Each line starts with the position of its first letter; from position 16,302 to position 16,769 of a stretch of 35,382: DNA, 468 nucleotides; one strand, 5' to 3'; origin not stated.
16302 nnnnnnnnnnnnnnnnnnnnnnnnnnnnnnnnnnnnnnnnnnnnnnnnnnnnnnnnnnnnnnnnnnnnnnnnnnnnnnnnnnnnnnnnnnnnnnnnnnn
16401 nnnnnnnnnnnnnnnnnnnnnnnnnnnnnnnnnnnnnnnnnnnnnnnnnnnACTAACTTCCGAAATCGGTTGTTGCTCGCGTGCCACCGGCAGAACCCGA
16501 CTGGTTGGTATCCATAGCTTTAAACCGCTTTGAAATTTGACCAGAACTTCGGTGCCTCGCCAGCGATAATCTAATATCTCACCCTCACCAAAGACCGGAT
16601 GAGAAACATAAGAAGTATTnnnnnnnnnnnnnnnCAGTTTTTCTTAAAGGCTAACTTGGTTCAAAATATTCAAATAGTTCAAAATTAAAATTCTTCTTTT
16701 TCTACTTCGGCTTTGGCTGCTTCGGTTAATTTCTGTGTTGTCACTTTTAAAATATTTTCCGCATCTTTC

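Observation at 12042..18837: Candidate defence-like operon: unknown protein + two paralogous BrxD/DUF2791-like ATPases + Lhr-like DExH helicase (+ coupled GT4), with no BREX core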

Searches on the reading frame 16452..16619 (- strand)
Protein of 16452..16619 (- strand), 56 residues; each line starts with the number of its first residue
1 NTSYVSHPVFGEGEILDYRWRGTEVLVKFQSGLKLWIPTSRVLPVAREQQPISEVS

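Call 62: search_solved_structures(query=A3, max_evalue=10, show_alignments=3)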
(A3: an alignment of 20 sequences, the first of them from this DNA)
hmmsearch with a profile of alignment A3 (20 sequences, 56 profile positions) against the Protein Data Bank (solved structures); distinct sequences matched with E-value up to 10: 26.
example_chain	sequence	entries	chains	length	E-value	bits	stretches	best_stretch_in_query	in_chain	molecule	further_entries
7egs_B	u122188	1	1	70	0.00078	22.2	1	2-39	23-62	DNA helicase II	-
6yi2_A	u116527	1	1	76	0.00086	22.1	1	3-39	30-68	DNA helicase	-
7egt_B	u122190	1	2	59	0.015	18.1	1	3-30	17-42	DNA helicase UvrD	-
4c2t_A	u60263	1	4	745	0.02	17.7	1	3-31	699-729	DNA HELICASE II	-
9gp4_A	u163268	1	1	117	0.16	14.8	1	12-44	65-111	Lysine-specific demethylase 4A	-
9gii_A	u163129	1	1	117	0.16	14.8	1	12-44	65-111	Lysine-specific demethylase 4A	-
2qqr_A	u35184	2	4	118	0.17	14.7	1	12-44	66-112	JmjC domain-containing histone demethylation protein 3A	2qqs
5d6w_A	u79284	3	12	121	0.17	14.7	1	12-44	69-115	Lysine-specific demethylase 4A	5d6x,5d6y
5var_A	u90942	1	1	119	0.17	14.7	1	12-44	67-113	Lysine-specific demethylase 4A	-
2gf7_A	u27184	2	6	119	0.17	14.7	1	12-44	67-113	Jumonji domain-containing protein 2A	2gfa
7d4a_A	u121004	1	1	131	0.18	14.6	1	12-44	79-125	Lysine-specific demethylase 4A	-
6xks_A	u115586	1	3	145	0.66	12.8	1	9-33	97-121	Histidine ABC transporter substrate-binding protein HisJ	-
6mkw_A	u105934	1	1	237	1.4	11.8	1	9-33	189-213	Lysine/arginine/ornithine transport protein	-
6mlj_A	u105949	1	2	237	1.4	11.8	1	9-33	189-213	Lysine/arginine/ornithine transport protein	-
6mld_A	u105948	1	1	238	1.4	11.8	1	9-33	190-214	Lysine/arginine/ornithine-binding periplasmic protein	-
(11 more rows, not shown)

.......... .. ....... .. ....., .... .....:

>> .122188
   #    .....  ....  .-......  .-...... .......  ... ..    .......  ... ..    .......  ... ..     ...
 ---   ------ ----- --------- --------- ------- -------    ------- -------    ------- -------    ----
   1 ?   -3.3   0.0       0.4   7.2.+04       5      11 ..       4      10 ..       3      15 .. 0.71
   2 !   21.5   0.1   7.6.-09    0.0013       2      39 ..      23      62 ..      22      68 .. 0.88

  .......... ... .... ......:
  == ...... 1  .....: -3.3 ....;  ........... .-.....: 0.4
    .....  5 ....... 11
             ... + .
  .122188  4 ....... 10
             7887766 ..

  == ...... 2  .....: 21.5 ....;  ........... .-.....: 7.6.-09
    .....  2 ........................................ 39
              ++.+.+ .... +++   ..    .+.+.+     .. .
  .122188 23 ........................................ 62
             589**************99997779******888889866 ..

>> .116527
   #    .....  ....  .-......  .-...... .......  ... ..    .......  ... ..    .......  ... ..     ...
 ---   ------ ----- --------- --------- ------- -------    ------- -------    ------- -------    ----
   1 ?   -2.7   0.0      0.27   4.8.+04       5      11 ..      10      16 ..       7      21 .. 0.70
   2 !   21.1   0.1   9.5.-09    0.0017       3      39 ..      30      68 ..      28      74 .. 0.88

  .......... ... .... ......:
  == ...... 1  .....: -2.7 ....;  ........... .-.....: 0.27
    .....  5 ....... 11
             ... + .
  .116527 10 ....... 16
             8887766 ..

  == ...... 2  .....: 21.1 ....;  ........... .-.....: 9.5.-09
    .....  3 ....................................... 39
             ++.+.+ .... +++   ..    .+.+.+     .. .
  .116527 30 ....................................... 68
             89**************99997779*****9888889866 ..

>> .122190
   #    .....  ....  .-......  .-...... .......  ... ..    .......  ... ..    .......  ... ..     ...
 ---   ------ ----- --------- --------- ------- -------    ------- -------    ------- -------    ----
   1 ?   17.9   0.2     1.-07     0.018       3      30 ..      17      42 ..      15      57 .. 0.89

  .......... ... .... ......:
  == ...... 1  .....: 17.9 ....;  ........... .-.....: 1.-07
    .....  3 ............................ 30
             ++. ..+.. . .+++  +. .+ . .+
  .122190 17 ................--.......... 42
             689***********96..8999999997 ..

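Call 63: search_protein_families(library=pfam, alignment_id=A3, max_evalue=10)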
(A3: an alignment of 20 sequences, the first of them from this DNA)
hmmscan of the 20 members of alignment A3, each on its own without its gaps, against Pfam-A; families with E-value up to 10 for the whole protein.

A. member 1, seq(56 aa): 0 families

B. families by the number of members that match (of 20 scanned): 11 families
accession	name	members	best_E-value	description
PF02559.22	CarD_TRCF_RID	3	0.068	CarD-like/TRCF RID domain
PF21196.3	PcrA_UvrD_tudor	1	0.025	PcrA/UvrD tudor domain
PF06069.16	PerC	1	0.028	PerC transcriptional activator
PF07408.16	DUF1507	1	0.06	Protein of unknown function (DUF1507)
PF11256.13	SAV0927-like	1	0.087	SAV0927-like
PF18359.7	Tudor_5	1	0.12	Histone methyltransferase Tudor domain 1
PF11347.14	CRR42-like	1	0.13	Protein CHLORORESPIRATORY REDUCTION 42-like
PF09178.16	MGTA_C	1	0.14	4-alpha-glucanotransferase, C-terminal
PF10387.14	DUF2442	1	0.14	Protein of unknown function (DUF2442)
PF23614.1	DUF7141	1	0.19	Domain of unknown function (DUF7141)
PF11316.14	Rhamno_transf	1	0.19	Putative rhamnosyl transferase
